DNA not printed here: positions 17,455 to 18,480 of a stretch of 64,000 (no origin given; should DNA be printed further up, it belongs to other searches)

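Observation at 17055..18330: Substrate-then-sortase operon with a class E-type LAXTG signal and Pro/Thr linkers: a candidate O-glycosylated, wall-anchored adhesin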

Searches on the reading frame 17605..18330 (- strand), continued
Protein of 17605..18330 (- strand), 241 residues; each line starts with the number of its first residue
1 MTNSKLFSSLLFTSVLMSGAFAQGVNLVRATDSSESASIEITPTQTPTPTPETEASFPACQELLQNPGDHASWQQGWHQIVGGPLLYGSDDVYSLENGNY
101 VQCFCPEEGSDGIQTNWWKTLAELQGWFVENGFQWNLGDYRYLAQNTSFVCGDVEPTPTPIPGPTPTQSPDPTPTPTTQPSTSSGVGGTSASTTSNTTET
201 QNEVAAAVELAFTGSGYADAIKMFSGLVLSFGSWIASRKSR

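Call 45: search_protein_families(library=ncbifam, proteins=[L010:7166-7924:+, L011:6061-6789:+, L032:4986-5762:+, L008:5929-6426:+, L009:5831-6325:+, L030:4700-5245:+, L031:5058-5624:+], max_evalue=0.001)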
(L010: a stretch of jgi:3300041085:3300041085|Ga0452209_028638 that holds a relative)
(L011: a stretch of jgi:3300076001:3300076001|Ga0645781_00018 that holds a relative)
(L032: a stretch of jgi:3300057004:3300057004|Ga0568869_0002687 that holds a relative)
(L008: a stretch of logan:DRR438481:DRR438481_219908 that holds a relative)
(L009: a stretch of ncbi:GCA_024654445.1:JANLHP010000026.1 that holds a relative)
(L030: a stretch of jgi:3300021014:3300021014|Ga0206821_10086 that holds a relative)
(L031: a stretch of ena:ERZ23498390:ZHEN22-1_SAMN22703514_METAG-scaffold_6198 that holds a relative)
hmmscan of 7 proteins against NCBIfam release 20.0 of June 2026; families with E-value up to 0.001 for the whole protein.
L010:7166-7924:+ (252 aa): 5 families
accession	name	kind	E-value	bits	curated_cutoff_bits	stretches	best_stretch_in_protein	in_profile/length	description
NF033745.1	class_C_sortase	subfamily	6.2e-16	58.8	160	1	112-248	93-218/220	class C sortase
NF058671.1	sortase_SrtD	exception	3e-15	56.4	140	1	109-236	61-170/187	class D sortase, LPxTATN-specific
TIGR01076.1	sortase_fam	subfamily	5.3e-15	55.4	39.35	1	116-248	4-125/136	sortase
NF033746.1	class_D_sortase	subfamily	5.7e-15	55.3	165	1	114-236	12-116/135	class D sortase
NF033747.1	class_E_sortase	subfamily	1.3e-06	28.5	160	1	94-249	52-204/211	class E sortase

L011:6061-6789:+ (242 aa): 5 families
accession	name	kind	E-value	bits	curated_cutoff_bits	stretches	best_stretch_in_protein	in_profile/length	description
TIGR01076.1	sortase_fam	subfamily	3.7e-17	62.4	39.35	1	130-239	21-126/136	sortase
NF033745.1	class_C_sortase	subfamily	7.5e-17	61.8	160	1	104-239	95-219/220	class C sortase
NF058671.1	sortase_SrtD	exception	1.2e-13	51.1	140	1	106-226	68-170/187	class D sortase, LPxTATN-specific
NF033746.1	class_D_sortase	subfamily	2.8e-13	49.8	165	1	105-239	13-132/135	class D sortase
NF033747.1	class_E_sortase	subfamily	2.8e-07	30.6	160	1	73-239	41-204/211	class E sortase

L032:4986-5762:+ (258 aa): 6 families
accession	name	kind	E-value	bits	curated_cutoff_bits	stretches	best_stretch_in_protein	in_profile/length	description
NF058671.1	sortase_SrtD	exception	3.3e-17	62.8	140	1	96-254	41-185/187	class D sortase, LPxTATN-specific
NF033745.1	class_C_sortase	subfamily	3.7e-17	62.8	160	1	101-254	77-218/220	class C sortase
NF033746.1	class_D_sortase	subfamily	7.3e-16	58.2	165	1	121-257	13-134/135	class D sortase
TIGR01076.1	sortase_fam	subfamily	1.1e-15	57.6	39.35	1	147-253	22-124/136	sortase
NF033747.1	class_E_sortase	subfamily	5.1e-09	36.3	160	1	60-254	13-203/211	class E sortase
TIGR03784.1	marine_sortase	equivalog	0.00015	21.5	158.25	1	185-242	101-158/174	class GN sortase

L008:5929-6426:+ (165 aa): 6 families
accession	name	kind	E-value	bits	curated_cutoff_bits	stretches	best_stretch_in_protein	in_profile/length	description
TIGR03784.1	marine_sortase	equivalog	1.8e-08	34.2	158.25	1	72-149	81-157/174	class GN sortase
NF058671.1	sortase_SrtD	exception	1.4e-07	31.4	140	1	64-148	87-168/187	class D sortase, LPxTATN-specific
NF033746.1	class_D_sortase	subfamily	2.6e-07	30.5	165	1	66-148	35-114/135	class D sortase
TIGR01076.1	sortase_fam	subfamily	1.6e-05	24.7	39.35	1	74-164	33-128/136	sortase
NF033747.1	class_E_sortase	subfamily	0.00033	20.6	160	1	64-159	96-200/211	class E sortase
NF033748.1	class_F_sortase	subfamily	0.00057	19.5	166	1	80-156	58-141/155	class F sortase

L009:5831-6325:+ (164 aa): 7 families
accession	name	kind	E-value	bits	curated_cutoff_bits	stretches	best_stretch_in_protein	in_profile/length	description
NF033746.1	class_D_sortase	subfamily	4.9e-14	52.3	165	1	39-163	12-134/135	class D sortase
NF058671.1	sortase_SrtD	exception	8.1e-14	51.7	140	1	38-148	65-169/187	class D sortase, LPxTATN-specific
TIGR01076.1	sortase_fam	subfamily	6e-13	48.8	39.35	1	43-158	6-123/136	sortase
NF033748.1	class_F_sortase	subfamily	4e-11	42.8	166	1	64-154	43-140/155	class F sortase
NF033747.1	class_E_sortase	subfamily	6.2e-11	42.5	160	1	31-160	65-203/211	class E sortase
NF033745.1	class_C_sortase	subfamily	8.4e-11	42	160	1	38-158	94-216/220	class C sortase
TIGR03784.1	marine_sortase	equivalog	8.1e-09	35.3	158.25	1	71-149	81-158/174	class GN sortase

L030:4700-5245:+ (181 aa): 7 families
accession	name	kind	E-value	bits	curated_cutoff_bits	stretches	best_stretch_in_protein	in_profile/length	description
NF033745.1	class_C_sortase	subfamily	5.9e-13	49.1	160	1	42-173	81-214/220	class C sortase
TIGR01076.1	sortase_fam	subfamily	1e-10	41.5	39.35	1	56-172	2-120/136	sortase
NF033748.1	class_F_sortase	subfamily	4e-10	39.5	166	1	46-171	3-140/155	class F sortase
TIGR03784.1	marine_sortase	equivalog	1.6e-09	37.6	158.25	1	83-165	76-157/174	class GN sortase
NF033746.1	class_D_sortase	subfamily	3.5e-09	36.6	165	1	56-165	12-115/135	class D sortase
NF058671.1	sortase_SrtD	exception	4.1e-09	36.4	140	1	56-164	66-168/187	class D sortase, LPxTATN-specific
NF033747.1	class_E_sortase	subfamily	4.5e-06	26.6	160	1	56-179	73-205/211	class E sortase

L031:5058-5624:+ (188 aa): 6 families
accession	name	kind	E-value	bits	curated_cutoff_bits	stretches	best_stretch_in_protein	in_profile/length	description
NF058671.1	sortase_SrtD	exception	3.4e-09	36.6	140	1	54-175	57-171/187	class D sortase, LPxTATN-specific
NF033746.1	class_D_sortase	subfamily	3.9e-09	36.4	165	1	57-175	6-117/135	class D sortase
TIGR01076.1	sortase_fam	subfamily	3.3e-07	30.2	39.35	1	64-184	3-124/136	sortase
NF033748.1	class_F_sortase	subfamily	7.8e-07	28.8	166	1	56-179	6-140/155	class F sortase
NF033745.1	class_C_sortase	subfamily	1.4e-05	24.9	160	1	50-186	81-219/220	class C sortase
NF033747.1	class_E_sortase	subfamily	0.00021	21.2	160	1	61-182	71-200/211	class E sortase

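Call 73: list_cluster_members(proteins=[P0001, P0052, P0006, P0021, P0074, P0090])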
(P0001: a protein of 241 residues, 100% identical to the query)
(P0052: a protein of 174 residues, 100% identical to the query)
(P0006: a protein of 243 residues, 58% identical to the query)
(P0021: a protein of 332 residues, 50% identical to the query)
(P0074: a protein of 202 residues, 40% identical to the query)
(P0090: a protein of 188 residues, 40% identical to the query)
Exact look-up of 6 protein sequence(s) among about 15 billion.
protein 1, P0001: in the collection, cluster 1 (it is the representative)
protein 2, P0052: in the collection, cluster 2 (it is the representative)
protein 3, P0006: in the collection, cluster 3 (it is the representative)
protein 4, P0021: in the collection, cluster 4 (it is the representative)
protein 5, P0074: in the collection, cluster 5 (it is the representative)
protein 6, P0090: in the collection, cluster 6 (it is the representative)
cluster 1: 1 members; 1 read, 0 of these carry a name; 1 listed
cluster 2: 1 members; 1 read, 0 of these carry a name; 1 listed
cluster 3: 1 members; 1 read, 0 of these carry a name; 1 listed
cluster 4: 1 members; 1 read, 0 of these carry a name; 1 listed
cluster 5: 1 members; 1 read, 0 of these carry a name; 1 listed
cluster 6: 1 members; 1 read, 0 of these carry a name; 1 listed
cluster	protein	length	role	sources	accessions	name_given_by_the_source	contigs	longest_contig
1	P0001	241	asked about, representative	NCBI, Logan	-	-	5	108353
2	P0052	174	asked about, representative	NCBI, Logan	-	-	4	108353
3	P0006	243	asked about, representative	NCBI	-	-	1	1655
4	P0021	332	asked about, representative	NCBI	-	-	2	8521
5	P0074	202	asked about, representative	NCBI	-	-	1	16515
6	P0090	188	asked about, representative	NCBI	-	-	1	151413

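Call 82: search_protein_families(library=pfam, proteins=[P0012, P0015, P0019, P0023], max_evalue=0.001)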
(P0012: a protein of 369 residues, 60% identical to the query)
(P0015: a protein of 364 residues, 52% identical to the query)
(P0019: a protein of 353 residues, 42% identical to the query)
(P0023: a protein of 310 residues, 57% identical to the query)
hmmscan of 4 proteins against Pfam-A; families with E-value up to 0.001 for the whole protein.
P0012 (369 aa): 0 families

P0015 (364 aa): 1 family
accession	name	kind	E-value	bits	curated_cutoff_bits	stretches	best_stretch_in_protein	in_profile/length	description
PF00090.25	TSP_1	-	0.00075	20.1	21.6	0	125-163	2-38/49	Thrombospondin type 1 domain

P0019 (353 aa): 0 families

P0023 (310 aa): 0 families
